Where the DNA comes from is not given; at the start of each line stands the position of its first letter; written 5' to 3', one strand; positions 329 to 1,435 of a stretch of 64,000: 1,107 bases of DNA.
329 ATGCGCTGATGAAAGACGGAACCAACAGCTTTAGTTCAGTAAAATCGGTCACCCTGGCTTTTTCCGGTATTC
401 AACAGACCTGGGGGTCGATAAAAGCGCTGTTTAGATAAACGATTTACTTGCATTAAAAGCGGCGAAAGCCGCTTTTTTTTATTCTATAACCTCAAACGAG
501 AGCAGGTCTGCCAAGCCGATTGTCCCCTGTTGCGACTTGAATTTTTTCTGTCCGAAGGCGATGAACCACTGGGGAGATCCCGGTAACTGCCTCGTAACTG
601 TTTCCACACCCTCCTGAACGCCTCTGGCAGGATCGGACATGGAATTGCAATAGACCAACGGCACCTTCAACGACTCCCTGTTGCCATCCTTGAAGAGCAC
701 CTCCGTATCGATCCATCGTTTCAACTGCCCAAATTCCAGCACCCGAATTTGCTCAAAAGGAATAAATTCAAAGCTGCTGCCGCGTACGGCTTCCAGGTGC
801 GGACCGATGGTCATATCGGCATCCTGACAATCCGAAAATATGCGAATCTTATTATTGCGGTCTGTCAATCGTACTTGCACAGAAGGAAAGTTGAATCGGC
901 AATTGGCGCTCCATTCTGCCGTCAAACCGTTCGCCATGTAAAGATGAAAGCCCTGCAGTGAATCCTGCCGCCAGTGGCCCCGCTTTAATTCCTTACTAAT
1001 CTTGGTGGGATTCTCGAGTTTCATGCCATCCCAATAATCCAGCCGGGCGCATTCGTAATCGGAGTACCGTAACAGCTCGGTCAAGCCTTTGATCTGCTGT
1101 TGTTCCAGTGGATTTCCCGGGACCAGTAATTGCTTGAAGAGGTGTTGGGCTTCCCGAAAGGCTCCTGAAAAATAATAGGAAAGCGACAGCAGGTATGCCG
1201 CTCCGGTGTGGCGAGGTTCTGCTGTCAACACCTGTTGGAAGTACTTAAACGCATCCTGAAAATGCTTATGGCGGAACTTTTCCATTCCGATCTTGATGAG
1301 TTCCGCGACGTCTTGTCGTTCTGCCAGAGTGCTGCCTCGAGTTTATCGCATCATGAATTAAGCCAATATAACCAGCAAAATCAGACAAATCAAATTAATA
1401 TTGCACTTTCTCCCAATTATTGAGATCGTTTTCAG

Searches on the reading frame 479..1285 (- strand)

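Call 5: search_protein_families(library=pfam, proteins=[window:479-1285:-], max_evalue=1)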
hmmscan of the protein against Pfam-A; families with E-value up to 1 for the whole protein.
window:479-1285:- (268 aa): 6 families
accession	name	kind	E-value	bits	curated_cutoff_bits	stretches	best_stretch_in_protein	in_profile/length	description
PF07024.18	ImpE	-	2e-12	47.7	25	1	150-261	4-118/122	ImpE protein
PF14559.12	TPR_19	-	3.4e-05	24.5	25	1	7-54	5-52/68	Tetratricopeptide repeat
PF12895.13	ANAPC3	-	0.0005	20.7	27.2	1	6-53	2-49/82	Anaphase-promoting complex, cyclosome, subunit 3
PF07719.23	TPR_2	-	0.00068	20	27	1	4-26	12-34/34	Tetratricopeptide repeat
PF25060.1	ARM_TT21_2nd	-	0.012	15.5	27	1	9-54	204-249/270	Tetratricopeptide repeat protein 21 second ARM domain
PF13432.12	TPR_16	-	0.11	13.5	32.7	1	4-46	8-50/65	Tetratricopeptide repeat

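Call 6: search_protein_families(library=ncbifam, proteins=[window:479-1285:-], max_evalue=1)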
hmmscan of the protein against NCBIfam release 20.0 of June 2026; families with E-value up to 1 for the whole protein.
window:479-1285:- (268 aa): 6 families
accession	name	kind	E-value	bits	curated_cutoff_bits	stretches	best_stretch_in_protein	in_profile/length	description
TIGR02917.1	PEP_TPR_lipo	equivalog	5.7e-05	21.2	312.2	1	3-54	271-322/899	XrtA/PEP-CTERM system TPR-repeat protein PrsT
NF053607.1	CHU_0125_OmpA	equivalog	0.0024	16.5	620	1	2-101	28-127/639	CHU_0125 family OmpA-like outer membrane integrity protein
NF040959.1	MamA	equivalog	0.021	14.2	200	1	10-80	54-124/204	magnetosome protein MamA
TIGR02795.1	tol_pal_ybgF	equivalog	0.14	12.8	90.1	1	5-53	14-65/119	tol-pal system protein YbgF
NF047371.1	FlcA_CTERM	equivalog_domain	0.17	10.3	300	1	4-54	484-534/646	periplasmic flagellar collar protein FlcA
TIGR02552.1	LcrH_SycD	equivalog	0.18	11.5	104.8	1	18-82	9-73/136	SycD/LcrH family type III secretion system chaperone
